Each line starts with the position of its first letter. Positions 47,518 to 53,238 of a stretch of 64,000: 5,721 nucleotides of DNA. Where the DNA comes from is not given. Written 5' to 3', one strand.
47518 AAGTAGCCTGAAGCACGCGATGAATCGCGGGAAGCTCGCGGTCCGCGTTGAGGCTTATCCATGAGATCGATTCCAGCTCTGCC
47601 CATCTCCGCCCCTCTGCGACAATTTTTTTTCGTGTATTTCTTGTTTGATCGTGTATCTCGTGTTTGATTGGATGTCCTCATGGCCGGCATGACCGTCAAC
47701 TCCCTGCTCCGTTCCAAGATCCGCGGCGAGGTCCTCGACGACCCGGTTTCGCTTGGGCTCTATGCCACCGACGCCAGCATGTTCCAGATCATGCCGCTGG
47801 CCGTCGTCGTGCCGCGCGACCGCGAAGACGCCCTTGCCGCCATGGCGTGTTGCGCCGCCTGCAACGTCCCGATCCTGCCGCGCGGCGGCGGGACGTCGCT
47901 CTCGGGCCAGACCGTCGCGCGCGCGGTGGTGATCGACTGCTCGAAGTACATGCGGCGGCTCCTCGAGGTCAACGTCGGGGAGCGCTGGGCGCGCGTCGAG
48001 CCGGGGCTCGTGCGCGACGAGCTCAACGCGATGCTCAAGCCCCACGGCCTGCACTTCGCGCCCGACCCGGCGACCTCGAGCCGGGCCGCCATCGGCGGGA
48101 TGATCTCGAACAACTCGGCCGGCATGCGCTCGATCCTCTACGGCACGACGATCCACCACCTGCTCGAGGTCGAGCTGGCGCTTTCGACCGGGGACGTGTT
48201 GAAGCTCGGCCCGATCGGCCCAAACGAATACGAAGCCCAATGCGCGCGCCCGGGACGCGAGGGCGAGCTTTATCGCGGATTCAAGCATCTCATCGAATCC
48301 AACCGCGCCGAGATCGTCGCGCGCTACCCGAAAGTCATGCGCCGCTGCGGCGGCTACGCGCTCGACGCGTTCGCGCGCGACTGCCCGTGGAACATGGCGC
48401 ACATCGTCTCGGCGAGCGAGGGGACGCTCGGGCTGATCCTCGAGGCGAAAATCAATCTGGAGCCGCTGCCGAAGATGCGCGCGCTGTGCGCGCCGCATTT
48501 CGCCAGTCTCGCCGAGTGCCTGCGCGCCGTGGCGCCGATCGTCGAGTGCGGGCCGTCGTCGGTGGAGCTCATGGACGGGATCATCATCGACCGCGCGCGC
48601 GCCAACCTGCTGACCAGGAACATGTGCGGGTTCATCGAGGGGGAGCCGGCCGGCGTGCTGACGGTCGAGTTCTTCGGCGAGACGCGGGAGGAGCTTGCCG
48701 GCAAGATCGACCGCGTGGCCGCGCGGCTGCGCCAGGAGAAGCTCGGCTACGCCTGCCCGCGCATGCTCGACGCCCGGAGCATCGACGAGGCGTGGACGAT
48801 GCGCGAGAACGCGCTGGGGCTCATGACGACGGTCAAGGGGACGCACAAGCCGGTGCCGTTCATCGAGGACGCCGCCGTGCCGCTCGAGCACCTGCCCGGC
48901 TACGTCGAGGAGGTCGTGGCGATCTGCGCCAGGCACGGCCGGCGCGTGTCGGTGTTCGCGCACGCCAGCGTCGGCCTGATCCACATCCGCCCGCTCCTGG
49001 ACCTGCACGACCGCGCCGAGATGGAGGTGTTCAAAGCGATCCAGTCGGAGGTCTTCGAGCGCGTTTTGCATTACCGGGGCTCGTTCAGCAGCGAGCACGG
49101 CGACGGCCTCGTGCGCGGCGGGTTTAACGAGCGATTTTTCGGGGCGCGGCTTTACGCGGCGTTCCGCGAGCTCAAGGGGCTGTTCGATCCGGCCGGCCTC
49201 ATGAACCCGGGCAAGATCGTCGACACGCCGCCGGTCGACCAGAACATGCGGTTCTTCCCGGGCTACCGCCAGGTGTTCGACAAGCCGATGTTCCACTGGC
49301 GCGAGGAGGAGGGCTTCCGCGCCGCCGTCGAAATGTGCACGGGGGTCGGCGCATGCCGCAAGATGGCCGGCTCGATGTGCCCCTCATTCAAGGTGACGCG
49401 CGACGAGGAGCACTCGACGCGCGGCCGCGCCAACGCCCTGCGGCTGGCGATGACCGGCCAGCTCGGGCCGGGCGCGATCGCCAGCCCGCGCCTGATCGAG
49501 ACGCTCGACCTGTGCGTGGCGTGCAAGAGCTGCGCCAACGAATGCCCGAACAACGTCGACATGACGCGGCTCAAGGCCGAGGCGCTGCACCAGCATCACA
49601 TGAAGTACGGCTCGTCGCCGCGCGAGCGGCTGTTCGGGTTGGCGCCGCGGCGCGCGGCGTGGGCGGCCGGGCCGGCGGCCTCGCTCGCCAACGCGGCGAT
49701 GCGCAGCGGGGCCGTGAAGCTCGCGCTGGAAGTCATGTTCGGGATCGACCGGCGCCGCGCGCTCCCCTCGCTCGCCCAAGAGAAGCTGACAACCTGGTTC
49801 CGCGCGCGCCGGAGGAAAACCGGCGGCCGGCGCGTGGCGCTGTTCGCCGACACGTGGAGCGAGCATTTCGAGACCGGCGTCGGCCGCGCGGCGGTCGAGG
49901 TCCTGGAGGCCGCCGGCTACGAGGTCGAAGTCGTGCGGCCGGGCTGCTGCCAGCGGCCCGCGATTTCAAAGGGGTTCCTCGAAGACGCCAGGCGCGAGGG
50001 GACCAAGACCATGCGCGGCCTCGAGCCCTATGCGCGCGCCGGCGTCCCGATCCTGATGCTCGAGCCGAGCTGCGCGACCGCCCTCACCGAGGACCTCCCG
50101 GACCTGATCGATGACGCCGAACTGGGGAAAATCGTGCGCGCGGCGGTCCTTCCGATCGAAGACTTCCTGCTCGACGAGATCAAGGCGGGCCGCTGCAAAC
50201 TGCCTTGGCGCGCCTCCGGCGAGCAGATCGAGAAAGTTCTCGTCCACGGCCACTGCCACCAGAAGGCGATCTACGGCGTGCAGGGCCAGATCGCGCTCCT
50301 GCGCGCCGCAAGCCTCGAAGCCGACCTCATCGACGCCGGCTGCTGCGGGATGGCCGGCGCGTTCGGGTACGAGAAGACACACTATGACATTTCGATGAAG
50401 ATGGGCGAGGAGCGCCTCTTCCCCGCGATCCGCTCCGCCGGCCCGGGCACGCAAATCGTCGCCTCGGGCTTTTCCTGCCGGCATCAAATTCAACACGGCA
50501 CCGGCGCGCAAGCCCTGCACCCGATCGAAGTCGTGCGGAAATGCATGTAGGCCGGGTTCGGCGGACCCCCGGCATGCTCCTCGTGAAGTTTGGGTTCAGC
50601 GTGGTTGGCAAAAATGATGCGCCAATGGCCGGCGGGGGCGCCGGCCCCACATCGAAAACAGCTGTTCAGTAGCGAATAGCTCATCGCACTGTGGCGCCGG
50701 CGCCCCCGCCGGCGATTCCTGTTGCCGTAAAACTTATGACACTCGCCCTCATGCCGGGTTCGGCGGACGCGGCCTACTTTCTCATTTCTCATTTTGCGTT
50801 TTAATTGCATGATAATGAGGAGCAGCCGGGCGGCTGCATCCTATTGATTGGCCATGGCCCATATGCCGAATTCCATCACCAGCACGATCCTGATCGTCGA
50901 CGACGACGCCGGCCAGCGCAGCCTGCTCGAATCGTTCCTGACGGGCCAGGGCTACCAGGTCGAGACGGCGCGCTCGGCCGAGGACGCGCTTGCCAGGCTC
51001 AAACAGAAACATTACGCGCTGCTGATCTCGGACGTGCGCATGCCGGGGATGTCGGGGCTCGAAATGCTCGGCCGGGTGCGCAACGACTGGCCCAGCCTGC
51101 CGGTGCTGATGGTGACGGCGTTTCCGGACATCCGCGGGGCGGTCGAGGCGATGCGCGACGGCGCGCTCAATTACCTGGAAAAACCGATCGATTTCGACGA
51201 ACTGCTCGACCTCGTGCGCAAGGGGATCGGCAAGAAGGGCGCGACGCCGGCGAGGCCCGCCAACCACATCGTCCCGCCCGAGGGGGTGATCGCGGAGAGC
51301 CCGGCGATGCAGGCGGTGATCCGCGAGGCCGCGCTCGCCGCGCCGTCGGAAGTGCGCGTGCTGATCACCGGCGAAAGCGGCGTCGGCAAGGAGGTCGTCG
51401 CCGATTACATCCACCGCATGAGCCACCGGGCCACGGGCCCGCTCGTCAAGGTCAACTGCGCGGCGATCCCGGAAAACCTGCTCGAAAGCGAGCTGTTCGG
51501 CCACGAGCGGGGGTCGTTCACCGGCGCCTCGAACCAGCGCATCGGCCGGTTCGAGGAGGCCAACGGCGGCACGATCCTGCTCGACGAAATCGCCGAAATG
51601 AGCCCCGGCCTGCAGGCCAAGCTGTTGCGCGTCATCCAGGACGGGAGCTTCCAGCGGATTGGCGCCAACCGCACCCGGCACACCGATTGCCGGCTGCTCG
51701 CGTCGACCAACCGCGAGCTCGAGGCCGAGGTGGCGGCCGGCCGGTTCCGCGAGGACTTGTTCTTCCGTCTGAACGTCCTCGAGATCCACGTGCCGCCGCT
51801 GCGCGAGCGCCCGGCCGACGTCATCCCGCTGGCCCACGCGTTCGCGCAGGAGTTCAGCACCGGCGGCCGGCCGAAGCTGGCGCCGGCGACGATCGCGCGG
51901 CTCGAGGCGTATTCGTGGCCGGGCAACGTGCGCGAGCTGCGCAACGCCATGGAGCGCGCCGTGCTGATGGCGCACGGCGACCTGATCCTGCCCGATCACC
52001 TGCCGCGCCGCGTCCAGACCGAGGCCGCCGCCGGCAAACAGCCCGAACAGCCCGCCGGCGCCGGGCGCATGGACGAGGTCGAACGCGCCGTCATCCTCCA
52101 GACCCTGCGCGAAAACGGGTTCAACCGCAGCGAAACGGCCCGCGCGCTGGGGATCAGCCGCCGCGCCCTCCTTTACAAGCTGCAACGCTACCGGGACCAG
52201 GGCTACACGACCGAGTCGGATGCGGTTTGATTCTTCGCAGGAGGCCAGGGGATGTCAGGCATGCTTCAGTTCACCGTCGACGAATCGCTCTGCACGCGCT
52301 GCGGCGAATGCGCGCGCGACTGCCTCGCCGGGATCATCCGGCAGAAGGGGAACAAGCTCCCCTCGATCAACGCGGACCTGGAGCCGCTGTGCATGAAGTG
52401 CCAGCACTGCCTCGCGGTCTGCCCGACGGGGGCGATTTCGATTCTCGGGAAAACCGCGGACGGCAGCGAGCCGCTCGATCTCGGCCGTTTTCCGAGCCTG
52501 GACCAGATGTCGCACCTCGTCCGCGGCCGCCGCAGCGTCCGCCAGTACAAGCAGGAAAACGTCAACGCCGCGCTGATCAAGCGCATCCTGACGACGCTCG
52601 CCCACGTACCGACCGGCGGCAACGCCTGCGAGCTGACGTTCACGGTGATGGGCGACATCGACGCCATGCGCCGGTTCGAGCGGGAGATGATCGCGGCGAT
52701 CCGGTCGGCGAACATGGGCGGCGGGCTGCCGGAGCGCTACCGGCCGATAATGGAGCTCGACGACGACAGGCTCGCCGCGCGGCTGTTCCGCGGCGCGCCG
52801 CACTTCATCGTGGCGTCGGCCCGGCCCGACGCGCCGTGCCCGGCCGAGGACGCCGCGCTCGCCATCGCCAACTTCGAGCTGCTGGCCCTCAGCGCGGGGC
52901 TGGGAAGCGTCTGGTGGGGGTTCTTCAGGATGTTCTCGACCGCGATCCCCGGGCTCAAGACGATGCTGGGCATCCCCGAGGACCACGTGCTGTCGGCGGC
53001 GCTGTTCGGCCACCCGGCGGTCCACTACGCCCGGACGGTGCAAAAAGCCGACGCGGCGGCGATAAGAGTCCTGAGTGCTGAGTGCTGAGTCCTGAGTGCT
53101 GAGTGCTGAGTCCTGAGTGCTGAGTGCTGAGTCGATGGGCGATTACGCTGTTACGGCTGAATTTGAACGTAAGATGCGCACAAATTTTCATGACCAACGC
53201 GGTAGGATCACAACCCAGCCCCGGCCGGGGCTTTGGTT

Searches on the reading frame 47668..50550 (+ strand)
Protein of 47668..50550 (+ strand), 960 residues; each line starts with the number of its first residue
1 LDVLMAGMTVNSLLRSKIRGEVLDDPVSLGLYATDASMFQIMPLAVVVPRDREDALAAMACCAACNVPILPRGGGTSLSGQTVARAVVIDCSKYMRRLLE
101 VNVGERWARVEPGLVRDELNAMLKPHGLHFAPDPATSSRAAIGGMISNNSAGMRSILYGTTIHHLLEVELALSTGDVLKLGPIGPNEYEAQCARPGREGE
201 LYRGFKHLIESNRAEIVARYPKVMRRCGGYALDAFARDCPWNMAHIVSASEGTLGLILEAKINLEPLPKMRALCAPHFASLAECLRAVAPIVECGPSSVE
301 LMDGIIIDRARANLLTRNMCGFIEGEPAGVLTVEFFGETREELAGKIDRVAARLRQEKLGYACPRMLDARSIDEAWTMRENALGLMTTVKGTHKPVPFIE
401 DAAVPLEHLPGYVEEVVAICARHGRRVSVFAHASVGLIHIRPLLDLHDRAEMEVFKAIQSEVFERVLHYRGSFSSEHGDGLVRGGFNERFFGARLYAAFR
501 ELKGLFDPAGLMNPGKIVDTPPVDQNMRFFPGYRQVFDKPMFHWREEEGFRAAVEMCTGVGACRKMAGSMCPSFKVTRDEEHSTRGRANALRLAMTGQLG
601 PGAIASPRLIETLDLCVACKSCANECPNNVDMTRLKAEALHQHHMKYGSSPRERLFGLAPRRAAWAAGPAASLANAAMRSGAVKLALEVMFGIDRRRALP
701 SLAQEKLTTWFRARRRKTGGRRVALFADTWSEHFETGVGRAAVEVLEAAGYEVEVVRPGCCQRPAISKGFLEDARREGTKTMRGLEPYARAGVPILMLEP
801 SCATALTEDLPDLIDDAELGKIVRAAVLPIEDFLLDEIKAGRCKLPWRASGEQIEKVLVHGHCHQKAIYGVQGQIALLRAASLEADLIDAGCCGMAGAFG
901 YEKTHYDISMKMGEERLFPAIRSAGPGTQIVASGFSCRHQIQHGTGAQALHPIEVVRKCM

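Call 60: search_protein_families(library=pfam, proteins=[window:47668-50550:+])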
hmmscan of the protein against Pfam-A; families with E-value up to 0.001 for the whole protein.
window:47668-50550:+ (960 aa): 5 families
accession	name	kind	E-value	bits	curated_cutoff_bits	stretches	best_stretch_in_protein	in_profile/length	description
PF02913.24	FAD-oxidase_C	-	1.3e-47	163.1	21.2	1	268-517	2-248/248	FAD linked oxidases, C-terminal domain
PF01565.28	FAD_binding_4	-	6.2e-36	123.6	26.4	1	43-180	1-138/139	FAD binding domain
PF13183.11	Fer4_8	-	9.2e-10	39.4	27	1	554-630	2-68/68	4Fe-4S dicluster domain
PF13534.11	Fer4_17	-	9.8e-07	29.7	22.2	1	557-631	2-61/61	4Fe-4S dicluster domain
PF02754.22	CCG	-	0.00086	19.8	20.6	0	735-806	14-84/85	Cysteine-rich domain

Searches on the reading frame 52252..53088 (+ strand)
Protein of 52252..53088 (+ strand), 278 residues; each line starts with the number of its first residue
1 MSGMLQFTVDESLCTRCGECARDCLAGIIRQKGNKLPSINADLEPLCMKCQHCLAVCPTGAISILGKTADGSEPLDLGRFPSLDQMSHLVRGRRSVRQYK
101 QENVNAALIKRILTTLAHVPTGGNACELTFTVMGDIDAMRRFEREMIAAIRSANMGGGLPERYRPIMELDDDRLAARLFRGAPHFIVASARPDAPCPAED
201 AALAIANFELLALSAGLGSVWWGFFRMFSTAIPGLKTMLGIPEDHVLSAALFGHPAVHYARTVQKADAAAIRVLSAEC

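Call 60: search_protein_families(library=pfam, proteins=[window:52252-53088:+])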
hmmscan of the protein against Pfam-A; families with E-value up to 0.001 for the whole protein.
window:52252-53088:+ (278 aa): 8 families
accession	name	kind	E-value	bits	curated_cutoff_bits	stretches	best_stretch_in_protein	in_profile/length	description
PF00881.29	Nitroreductase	-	5.5e-24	85.7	23.5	1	90-254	1-167/167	Nitroreductase family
PF13187.11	Fer4_9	-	4e-08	33.6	27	1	14-62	2-52/52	4Fe-4S dicluster domain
PF00037.32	Fer4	-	2.9e-07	30.5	21.1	0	46-63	7-24/24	4Fe-4S binding domain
PF12838.12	Fer4_7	-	9.4e-07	29.7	27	1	14-61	2-52/52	4Fe-4S dicluster domain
PF12837.12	Fer4_6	-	9.5e-07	28.9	25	1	7-29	2-24/24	4Fe-4S binding domain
PF13484.11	Fer4_16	-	4.7e-06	27.7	30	0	47-63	2-18/66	4Fe-4S double cluster binding domain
PF14697.11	Fer4_21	-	3.5e-05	24.3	35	1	9-63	3-58/59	4Fe-4S dicluster domain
PF13237.11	Fer4_10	-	0.00039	20.7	25.5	0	9-58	4-53/53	4Fe-4S dicluster domain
